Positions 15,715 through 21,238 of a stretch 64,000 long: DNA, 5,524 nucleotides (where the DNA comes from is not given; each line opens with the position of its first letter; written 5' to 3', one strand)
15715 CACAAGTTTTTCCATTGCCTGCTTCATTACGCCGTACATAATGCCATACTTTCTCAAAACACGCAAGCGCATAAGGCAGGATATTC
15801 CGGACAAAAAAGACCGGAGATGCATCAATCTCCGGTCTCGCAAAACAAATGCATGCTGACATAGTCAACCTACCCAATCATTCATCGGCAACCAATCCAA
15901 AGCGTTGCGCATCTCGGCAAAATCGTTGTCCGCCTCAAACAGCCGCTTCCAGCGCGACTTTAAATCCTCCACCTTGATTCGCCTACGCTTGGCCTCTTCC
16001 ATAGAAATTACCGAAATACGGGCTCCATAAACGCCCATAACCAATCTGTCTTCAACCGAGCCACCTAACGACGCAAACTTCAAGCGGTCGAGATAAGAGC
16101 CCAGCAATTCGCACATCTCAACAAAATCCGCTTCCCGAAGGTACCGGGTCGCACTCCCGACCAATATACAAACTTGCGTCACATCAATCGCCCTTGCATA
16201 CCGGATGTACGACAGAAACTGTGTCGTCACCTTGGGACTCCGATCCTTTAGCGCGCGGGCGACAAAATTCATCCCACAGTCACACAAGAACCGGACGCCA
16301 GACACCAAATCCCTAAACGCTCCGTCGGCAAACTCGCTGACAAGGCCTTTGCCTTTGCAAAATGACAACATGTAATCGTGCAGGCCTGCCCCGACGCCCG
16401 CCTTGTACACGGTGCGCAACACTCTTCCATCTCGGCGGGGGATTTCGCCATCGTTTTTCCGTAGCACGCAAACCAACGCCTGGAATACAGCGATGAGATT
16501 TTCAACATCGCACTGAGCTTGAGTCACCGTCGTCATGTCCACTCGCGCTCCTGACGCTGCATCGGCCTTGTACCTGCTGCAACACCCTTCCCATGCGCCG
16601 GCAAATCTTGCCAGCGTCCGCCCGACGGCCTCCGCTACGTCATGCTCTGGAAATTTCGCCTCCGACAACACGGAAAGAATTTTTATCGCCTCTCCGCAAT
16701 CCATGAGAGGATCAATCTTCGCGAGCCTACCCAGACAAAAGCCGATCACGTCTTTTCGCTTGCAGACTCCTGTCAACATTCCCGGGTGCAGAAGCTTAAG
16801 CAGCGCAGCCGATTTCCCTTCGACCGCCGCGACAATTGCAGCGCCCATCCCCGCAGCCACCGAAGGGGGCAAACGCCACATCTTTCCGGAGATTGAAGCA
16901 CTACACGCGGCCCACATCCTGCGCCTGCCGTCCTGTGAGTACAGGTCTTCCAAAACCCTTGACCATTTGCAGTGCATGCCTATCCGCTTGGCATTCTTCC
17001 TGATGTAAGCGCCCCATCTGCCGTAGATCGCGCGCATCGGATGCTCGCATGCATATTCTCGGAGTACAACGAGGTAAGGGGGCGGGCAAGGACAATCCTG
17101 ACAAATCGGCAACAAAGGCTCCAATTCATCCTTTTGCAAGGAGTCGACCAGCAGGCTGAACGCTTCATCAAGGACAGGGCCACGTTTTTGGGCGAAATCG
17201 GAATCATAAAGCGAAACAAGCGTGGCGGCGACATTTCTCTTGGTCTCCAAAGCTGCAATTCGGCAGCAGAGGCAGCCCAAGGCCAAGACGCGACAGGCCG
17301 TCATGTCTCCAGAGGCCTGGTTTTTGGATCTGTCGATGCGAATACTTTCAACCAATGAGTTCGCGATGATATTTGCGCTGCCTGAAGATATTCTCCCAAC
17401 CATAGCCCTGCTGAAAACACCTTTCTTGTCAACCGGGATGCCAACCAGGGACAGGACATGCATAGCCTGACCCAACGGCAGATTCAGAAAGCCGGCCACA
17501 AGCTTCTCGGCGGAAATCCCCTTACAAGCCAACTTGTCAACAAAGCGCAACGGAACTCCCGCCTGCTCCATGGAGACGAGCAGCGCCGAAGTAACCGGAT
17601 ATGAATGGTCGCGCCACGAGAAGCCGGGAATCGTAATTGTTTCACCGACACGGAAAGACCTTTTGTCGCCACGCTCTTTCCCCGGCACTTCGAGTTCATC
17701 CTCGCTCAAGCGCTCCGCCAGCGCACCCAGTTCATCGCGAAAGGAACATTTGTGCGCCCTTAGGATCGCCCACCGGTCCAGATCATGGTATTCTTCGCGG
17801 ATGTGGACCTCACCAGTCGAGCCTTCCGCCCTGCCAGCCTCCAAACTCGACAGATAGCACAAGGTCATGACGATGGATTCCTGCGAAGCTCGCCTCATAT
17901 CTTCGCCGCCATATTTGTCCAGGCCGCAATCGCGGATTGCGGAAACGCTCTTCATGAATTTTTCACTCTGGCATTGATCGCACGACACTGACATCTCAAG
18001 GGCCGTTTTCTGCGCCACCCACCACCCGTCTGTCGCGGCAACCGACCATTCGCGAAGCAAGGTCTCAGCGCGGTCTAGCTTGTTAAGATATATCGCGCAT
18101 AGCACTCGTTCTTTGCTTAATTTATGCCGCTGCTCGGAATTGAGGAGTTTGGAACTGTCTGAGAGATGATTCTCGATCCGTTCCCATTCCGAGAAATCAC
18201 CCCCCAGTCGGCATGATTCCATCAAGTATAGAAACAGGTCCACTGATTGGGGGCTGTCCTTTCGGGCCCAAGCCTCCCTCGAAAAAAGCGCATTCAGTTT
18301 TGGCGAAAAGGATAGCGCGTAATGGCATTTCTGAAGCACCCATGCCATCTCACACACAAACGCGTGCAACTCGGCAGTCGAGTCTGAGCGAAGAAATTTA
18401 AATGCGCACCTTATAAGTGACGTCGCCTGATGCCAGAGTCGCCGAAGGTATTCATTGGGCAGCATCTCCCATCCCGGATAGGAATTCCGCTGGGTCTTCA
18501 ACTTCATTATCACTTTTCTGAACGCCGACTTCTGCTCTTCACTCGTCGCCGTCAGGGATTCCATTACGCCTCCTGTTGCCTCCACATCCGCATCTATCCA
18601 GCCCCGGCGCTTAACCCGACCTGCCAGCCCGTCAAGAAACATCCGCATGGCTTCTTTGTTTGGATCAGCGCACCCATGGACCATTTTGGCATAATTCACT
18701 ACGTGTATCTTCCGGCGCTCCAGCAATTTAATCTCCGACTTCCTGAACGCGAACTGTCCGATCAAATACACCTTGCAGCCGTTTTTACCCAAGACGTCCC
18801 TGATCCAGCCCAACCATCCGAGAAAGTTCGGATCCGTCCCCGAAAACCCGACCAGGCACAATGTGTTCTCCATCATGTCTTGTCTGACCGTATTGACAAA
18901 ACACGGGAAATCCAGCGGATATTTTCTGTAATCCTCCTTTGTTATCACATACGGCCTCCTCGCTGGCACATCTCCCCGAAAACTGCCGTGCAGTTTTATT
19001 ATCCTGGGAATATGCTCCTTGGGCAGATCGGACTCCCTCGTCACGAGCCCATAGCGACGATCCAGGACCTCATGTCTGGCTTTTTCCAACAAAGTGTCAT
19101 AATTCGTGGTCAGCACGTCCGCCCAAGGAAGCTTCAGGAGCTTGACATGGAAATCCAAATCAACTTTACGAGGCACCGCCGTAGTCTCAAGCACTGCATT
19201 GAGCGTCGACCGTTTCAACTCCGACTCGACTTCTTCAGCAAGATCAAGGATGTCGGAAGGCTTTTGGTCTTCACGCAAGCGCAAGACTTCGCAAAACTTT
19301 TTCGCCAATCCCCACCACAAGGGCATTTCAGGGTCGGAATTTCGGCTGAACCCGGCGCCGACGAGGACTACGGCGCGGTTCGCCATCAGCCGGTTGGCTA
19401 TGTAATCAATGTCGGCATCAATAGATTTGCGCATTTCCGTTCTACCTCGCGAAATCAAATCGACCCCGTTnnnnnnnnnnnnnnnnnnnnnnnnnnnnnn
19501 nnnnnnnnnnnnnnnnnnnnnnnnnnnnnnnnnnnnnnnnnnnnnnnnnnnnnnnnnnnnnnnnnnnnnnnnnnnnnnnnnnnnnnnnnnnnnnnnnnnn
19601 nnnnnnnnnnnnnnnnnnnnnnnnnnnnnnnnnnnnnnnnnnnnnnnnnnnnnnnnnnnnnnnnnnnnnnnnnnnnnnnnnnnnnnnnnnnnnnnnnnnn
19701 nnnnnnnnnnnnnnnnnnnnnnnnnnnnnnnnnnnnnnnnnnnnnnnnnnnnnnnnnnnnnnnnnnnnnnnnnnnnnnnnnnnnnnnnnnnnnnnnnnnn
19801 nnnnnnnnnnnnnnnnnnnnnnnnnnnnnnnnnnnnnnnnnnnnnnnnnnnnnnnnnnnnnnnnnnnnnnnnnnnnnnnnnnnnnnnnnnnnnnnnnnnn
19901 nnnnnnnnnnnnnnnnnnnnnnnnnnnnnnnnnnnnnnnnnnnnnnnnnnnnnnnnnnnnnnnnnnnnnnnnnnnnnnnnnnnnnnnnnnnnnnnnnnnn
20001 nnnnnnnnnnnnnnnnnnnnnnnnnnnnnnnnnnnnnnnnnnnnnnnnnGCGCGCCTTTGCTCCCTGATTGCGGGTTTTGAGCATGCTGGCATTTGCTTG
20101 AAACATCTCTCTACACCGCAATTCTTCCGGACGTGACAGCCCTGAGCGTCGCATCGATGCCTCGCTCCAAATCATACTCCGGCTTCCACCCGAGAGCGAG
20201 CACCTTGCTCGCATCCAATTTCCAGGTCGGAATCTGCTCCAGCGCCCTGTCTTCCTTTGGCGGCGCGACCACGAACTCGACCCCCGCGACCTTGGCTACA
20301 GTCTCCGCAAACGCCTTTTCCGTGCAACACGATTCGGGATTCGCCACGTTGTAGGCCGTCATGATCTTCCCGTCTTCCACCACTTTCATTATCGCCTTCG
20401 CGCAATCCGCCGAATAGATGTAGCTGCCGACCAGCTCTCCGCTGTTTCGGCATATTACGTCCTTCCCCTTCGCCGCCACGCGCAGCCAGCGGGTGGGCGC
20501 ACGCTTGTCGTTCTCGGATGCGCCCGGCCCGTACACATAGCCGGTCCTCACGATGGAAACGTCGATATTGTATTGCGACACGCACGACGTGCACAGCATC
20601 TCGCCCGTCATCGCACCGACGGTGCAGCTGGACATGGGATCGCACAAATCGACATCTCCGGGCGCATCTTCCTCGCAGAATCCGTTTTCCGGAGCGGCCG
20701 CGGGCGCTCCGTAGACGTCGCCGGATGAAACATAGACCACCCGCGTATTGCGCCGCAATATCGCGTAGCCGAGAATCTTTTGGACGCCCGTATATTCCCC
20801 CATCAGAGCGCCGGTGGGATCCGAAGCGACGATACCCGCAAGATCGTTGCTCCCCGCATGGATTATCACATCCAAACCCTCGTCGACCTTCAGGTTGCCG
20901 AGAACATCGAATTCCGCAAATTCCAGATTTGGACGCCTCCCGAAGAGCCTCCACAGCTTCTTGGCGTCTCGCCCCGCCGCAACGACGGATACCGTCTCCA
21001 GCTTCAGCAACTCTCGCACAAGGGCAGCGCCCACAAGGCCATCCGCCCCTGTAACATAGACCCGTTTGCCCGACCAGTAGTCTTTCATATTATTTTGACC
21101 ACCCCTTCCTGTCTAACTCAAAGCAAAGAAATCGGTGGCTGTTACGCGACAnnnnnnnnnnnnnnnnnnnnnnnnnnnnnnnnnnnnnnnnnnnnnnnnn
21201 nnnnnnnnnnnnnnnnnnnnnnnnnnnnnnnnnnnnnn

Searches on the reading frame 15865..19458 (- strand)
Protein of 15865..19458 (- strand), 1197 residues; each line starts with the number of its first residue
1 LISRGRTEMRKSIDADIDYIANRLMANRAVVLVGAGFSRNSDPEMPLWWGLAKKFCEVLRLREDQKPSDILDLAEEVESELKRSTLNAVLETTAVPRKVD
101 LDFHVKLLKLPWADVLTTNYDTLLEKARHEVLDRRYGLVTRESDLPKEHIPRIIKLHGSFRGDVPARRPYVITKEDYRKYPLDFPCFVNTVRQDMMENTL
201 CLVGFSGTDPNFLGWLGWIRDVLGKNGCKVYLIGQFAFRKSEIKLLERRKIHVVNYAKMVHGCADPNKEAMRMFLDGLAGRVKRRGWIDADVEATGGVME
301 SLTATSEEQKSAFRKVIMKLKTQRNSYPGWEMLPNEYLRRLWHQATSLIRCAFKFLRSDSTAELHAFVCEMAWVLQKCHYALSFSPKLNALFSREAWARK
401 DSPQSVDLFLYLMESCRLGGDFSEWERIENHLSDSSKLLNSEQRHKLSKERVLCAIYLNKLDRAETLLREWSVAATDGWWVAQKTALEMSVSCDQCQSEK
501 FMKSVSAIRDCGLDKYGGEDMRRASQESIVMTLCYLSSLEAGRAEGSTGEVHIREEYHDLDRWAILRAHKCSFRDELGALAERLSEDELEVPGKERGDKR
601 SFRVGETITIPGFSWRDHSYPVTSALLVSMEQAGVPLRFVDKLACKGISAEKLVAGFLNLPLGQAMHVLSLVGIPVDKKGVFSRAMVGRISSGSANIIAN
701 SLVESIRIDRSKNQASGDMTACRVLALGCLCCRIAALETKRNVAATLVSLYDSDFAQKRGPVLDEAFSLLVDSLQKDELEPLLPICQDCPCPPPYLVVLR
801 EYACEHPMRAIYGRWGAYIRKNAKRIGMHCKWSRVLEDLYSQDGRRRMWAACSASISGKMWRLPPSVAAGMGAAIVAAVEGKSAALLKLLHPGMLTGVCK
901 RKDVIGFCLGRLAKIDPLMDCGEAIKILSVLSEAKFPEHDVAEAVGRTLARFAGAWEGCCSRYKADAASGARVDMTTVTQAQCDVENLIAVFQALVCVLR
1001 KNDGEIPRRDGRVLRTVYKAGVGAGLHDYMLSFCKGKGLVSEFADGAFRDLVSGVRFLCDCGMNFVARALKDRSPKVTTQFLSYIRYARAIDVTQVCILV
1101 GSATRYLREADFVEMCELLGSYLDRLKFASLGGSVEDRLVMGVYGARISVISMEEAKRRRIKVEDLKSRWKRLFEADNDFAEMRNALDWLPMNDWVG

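Call 3: search_protein_families(library=pfam, proteins=[window:15865-19458:-], max_evalue=0.1)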
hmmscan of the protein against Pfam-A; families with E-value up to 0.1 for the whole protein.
window:15865-19458:- (1197 aa): 2 families
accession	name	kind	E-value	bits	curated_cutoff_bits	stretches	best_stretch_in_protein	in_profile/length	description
PF13289.12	SIR2_2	-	1.5e-17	64.4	24.5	1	115-253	3-140/141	SIR2-like domain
PF01288.25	HPPK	-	0.016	16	25.7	1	58-117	50-103/116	7,8-dihydro-6-hydroxymethylpterin-pyrophosphokinase (HPPK)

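Call 8: search_protein_families(library=padloc, proteins=[window:15865-19458:-], max_evalue=0.1)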
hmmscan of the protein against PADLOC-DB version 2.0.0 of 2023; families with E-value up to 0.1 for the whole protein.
window:15865-19458:- (1197 aa): 10 families
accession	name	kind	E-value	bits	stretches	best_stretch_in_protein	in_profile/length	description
PDLC02184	Dsr2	-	1.6e-144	481.5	1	8-852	4-867/1222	-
PDLC00407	ThsA1|ThsA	-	3e-25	86.8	1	10-235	3-224/478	STALD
PDLC00409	ThsA1|ThsA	-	9.3e-19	65.7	1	14-246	8-236/242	STALD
PDLC04968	PDC-S25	-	4.9e-06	23.8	1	115-180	143-202/517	-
PDLC02420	Aga_SIR2-PNTD1-PNTD2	-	8e-05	19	1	114-215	134-231/1010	Class I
PDLC04967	PDC-S25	-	0.00042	17.4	1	115-212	149-244/528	-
PDLC00412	ThsA1|ThsA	-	0.0016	15.6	1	180-233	3-56/314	STALD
PDLC04088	SIR2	-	0.0023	15.1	0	18-82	11-70/390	-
PDLC04087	SIR2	-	0.02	11.7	0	113-127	133-147/343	-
PDLC02419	Aga_SIR2-PNTD1-PNTD2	-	0.023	11.5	1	115-162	123-176/558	Class I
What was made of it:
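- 15865..19458 (-): Dsr2-like SIR2 defence protein next to the backbone. Calls 3, 8 (PADLOC Dsr2, E 1.6e-144, residues 8-852), 9 (below the NCBIfam cutoff).
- On Dsr2 (neighbour 15865-19458): PADLOC E 1.6e-144, but only residues 8-852 against model positions 4-867 of 1222 (call 8).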

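Call 9: search_protein_families(library=ncbifam, proteins=[window:15865-19458:-], max_evalue=0.1)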
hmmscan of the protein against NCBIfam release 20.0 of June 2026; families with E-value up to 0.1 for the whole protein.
window:15865-19458:- (1197 aa): 2 families
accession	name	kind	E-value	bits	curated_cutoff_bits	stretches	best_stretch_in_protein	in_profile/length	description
NF041819.1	Dsr2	equivalog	3.3e-141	472.5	1400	1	11-853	2-861/1215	anti-phage defense-associated sirtuin Dsr2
NF050188.1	OxThioModRiPPHvfA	equivalog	0.052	14.2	95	0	484-550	23-90/96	oxazolone/thioamide-modified RiPP metallophore HvfA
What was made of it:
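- On Dsr2 (neighbour 15865-19458): NCBIfam 472 bits against a cutoff of 1400 (call 9).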

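Call 10: search_protein_families(library=phrogs, proteins=[window:15865-19458:-], max_evalue=0.1)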
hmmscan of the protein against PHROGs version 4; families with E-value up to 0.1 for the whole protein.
window:15865-19458:- (1197 aa): 2 families
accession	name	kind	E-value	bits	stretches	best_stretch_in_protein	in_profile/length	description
phrog_2695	-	unknown function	1.6e-07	31.7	1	112-225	138-245/531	-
phrog_7567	-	unknown function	2.2e-06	27.7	1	22-212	9-208/434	-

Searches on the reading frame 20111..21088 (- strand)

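Call 61: search_protein_families(library=pfam, proteins=[window:20111-21088:-], max_evalue=0.001)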
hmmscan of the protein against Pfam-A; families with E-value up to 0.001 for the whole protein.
window:20111-21088:- (325 aa): 6 families
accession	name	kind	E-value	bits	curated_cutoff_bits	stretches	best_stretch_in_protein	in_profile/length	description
PF01370.27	Epimerase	-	4.7e-27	95.4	20.9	1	10-249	1-240/240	NAD dependent epimerase/dehydratase family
PF16363.11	GDP_Man_Dehyd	-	6.3e-12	46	27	1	12-312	2-330/332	GDP-mannose 4,6 dehydratase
PF04321.23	RmlD_sub_bind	-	3.3e-09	36.7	27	1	9-272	2-235/287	RmlD substrate binding domain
PF01073.25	3Beta_HSD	-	3.3e-07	30.1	22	1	12-233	2-225/280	3-beta hydroxysteroid dehydrogenase/isomerase family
PF13460.12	NAD_binding_10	-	1.2e-05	25.7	27.2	1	14-127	1-103/184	NAD(P)H-binding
PF07993.18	NAD_binding_4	-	2e-05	24.3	20.1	0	12-40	1-31/258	Male sterility protein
